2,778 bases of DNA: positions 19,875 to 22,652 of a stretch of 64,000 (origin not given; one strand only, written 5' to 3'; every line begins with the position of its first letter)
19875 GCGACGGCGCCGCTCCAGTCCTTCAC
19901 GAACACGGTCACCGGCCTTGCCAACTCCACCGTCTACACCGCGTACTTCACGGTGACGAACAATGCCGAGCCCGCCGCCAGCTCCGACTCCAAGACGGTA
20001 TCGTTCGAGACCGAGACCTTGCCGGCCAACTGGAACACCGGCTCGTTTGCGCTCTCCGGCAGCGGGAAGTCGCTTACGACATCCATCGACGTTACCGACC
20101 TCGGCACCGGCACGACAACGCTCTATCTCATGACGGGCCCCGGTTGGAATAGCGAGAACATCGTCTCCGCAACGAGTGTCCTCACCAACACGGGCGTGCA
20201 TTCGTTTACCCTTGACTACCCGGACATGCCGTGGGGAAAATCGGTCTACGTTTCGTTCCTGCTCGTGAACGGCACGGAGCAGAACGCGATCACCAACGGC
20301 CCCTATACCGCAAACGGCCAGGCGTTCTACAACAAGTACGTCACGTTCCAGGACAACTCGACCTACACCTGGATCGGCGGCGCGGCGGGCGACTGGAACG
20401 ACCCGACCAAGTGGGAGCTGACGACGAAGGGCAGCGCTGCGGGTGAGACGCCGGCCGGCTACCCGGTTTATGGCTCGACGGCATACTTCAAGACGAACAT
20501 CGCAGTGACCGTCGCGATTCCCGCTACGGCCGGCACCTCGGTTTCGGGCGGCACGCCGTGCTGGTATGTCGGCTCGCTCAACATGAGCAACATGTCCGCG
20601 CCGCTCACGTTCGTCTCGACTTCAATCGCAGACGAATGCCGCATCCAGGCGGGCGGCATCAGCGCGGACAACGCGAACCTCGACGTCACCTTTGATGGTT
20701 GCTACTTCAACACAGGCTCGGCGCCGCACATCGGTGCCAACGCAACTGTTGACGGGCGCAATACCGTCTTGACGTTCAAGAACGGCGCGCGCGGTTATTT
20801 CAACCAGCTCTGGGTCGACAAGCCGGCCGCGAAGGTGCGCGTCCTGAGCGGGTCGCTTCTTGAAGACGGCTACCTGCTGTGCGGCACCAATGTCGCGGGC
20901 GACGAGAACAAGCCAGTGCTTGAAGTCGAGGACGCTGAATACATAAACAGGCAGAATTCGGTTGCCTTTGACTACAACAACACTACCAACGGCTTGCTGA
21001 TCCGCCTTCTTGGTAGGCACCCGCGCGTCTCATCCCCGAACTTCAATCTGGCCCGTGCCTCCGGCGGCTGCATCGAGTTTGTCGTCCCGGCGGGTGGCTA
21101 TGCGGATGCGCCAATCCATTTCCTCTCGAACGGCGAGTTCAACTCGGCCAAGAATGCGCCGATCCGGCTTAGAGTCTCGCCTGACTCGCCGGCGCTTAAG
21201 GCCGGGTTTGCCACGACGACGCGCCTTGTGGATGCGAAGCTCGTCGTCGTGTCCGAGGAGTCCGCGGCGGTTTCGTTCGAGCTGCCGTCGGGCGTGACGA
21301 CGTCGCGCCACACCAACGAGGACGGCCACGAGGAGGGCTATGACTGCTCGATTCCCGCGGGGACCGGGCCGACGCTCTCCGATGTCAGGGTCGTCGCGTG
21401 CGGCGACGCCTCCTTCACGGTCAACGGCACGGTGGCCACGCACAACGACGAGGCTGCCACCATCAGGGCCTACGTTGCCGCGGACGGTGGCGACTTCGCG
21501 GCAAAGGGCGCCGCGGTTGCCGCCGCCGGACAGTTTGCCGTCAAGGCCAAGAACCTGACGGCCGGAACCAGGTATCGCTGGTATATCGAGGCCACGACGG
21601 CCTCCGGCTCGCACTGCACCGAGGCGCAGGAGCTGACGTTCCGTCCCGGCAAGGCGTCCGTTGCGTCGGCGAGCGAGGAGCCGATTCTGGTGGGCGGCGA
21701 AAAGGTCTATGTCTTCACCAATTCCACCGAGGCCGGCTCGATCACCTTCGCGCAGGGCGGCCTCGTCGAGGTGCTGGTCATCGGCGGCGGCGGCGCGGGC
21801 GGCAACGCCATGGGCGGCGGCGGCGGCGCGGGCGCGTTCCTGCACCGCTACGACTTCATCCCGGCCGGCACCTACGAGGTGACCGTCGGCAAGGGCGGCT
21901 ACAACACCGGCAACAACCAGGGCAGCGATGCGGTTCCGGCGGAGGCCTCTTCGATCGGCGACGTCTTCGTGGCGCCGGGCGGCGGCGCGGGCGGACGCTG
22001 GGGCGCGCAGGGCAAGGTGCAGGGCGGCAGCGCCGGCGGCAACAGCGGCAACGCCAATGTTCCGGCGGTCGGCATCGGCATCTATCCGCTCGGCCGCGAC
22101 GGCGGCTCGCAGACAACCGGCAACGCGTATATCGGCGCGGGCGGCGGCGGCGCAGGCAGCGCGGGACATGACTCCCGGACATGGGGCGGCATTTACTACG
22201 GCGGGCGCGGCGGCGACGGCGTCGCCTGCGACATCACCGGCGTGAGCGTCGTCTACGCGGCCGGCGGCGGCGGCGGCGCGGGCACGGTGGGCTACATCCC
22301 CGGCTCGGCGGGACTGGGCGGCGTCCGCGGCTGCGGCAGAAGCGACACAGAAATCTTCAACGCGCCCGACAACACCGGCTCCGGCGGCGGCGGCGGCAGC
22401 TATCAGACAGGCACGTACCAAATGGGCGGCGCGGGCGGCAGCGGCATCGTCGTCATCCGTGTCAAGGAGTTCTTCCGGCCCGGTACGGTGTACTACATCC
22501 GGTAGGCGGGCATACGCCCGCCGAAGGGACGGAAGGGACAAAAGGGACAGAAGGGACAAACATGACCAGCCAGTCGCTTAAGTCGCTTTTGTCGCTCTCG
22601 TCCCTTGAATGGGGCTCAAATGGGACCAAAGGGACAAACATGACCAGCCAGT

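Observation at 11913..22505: Second giant gene: 3,530-aa DUF2341/LamG protein containing a ~2.45-kb internal duplication that ends in glycine-rich domains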

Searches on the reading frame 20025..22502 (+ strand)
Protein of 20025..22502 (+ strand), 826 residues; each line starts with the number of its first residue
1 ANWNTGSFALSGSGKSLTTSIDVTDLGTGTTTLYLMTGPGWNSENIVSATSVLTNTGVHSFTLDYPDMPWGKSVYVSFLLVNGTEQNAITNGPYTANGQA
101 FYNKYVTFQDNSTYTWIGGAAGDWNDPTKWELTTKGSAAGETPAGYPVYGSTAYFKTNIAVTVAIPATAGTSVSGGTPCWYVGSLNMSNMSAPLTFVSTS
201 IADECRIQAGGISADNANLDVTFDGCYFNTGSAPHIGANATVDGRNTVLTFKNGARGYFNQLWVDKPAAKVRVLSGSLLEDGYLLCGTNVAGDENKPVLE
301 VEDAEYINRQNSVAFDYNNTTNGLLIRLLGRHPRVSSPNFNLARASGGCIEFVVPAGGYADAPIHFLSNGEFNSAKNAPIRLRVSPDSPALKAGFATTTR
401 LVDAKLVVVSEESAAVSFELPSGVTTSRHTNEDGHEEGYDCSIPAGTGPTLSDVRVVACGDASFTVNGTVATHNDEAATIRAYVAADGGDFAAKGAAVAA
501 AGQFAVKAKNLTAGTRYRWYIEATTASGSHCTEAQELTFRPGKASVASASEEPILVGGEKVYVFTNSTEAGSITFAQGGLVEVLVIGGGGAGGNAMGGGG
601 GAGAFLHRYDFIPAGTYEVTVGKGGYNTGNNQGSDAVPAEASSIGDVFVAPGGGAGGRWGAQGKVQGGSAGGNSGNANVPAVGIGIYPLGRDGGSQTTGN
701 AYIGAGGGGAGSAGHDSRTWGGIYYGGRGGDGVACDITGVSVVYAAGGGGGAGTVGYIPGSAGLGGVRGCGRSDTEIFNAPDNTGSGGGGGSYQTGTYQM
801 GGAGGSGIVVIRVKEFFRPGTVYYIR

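Call 30: find_related_loci(query=window:20025-22502:+, collection=genome_contigs, flank=10000)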
Query window:20025-22502:+ (826 aa) in genome_contigs; peptide patterns used: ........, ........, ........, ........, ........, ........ (x = any residue, [..] = any of these).
34 stretches matched a pattern; 5 encode a relative of the query (tblastn E <= 1e-3); 5 distinct loci.
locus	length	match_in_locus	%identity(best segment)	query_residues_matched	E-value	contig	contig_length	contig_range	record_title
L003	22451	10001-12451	92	1-820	0e+0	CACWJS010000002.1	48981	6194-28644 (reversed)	uncultured bacterium isolate RUG10640 genome assembly, contig: RUG10640_asm_2, whole genome shotgun sequence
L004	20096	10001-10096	66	112-143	8e-9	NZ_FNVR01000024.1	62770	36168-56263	Algoriphagus boritolerans DSM 17298 = JCM 18970 strain DSM 17298, whole genome shotgun sequence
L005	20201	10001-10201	37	81-144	3e-6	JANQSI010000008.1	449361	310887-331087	MAG: Cyclobacteriaceae bacterium isolate IP29b_bin.92 k99_1033510, whole genome shotgun sequence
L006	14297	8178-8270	59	112-143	1e-5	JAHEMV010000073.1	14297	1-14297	MAG: Cytophagales bacterium isolate Ww83 NODE_8794_length_14297_cov_5.524407, whole genome shotgun sequence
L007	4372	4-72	57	121-143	3e-4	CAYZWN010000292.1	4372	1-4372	MAG TPA_asm: uncultured Roseivirgaceae bacterium isolate SRP072547_co1_400 genome assembly, contig: NODE_47319_length_43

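Call 62: search_protein_families(library=pfam, proteins=[L004:8264-11725:+, L005:8447-11788:+], max_evalue=0.01)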
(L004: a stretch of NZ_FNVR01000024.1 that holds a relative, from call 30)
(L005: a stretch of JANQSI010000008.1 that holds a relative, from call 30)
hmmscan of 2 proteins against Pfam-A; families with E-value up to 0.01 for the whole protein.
L004:8264-11725:+ (1154 aa): 5 families
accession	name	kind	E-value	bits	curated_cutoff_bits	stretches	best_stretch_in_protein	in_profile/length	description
PF00082.27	Peptidase_S8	-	1.2e-32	113.9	21.8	1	154-425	49-288/288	Subtilase family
PF18911.6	PKD_4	-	6.6e-10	39.3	27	1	935-987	24-76/85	PKD domain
PF00801.26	PKD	-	4.5e-08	33.4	23.5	1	927-987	9-73/80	PKD domain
PF18962.6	Por_Secre_tail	-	3.7e-05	24.4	27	1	1080-1152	3-74/75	Secretion system C-terminal sorting domain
PF18651.6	CshA_NR2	-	0.0039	17.9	24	0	674-791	106-173/196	Surface adhesin CshA non-repetitive domain 2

L005:8447-11788:+ (1114 aa): 7 families
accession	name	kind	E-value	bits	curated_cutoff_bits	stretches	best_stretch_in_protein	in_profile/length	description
PF00082.27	Peptidase_S8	-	8.9e-32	111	21.8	1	144-400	51-288/288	Subtilase family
PF18911.6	PKD_4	-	5.6e-15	55.6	27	1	895-956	23-83/85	PKD domain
PF18962.6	Por_Secre_tail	-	4.6e-14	52.9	27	1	1038-1112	1-75/75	Secretion system C-terminal sorting domain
PF00801.26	PKD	-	2e-11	44.1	23.5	1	897-955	18-79/80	PKD domain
PF11589.14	DUF3244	-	0.00068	20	25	1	1045-1102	29-86/96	Domain of unknown function (DUF3244)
PF06832.18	BiPBP_C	-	0.0038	17.5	26.8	0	981-1012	45-78/90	Penicillin-Binding Protein C-terminus Family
PF04151.21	PPC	-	0.0072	17.6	25.9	1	436-528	8-69/70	Bacterial pre-peptidase C-terminal domain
